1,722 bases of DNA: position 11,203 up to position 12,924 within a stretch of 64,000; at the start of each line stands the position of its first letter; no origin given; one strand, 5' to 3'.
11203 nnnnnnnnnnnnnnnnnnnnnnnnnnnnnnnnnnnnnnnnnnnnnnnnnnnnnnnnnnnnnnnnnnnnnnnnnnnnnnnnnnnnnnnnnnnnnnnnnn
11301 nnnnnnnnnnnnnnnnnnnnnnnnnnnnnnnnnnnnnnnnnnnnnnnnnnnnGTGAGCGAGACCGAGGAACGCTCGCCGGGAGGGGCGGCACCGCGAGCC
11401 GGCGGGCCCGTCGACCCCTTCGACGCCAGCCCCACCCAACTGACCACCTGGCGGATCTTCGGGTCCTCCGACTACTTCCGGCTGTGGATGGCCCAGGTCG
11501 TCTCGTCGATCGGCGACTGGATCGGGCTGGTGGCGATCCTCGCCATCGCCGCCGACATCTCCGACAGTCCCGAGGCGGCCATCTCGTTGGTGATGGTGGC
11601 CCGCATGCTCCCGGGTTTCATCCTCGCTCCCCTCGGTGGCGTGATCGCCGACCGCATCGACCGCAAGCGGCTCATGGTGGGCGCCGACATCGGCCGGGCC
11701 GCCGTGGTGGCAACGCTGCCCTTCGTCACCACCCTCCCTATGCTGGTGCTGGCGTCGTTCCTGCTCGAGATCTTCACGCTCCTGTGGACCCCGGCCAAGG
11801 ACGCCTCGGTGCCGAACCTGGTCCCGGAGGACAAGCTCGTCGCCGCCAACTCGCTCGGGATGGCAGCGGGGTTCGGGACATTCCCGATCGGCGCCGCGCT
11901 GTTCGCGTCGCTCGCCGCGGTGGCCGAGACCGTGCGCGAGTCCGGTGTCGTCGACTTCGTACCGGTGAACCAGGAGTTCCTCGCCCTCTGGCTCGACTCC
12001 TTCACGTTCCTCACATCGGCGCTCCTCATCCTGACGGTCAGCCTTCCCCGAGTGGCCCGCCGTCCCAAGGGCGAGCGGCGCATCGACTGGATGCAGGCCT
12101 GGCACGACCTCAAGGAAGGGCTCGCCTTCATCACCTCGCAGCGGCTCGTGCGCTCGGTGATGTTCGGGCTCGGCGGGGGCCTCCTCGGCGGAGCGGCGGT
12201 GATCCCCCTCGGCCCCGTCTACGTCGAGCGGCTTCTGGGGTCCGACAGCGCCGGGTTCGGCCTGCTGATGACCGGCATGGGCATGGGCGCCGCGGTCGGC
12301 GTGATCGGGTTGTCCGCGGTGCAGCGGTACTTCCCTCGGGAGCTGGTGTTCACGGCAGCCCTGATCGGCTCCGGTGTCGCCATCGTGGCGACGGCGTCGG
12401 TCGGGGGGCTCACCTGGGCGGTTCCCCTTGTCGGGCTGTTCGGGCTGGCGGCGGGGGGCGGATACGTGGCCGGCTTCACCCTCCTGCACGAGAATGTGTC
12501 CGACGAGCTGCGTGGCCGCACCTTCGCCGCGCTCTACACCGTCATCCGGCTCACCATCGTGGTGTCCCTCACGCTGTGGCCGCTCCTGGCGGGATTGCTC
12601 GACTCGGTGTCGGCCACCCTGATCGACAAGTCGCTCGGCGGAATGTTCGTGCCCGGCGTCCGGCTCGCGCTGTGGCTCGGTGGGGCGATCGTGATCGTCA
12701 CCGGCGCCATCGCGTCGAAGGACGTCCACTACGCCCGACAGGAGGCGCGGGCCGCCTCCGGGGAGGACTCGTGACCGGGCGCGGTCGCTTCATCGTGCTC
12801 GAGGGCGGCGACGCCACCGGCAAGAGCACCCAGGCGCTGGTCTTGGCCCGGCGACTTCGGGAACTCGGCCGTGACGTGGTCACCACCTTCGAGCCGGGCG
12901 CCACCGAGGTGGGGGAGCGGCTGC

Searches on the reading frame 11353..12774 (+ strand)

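Call 97: search_protein_families(library=pfam, proteins=[window:11353-12774:+], max_evalue=0.00001)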
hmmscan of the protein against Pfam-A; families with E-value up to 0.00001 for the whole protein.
window:11353-12774:+ (473 aa): 2 families
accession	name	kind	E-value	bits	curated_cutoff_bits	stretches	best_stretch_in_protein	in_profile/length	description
PF07690.21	MFS_1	-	3.9e-23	82.4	33.4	1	44-404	1-345/347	Major Facilitator Superfamily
PF05977.19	MFS_3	-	1.8e-22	79.9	27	1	40-424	11-377/524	Transmembrane secretion effector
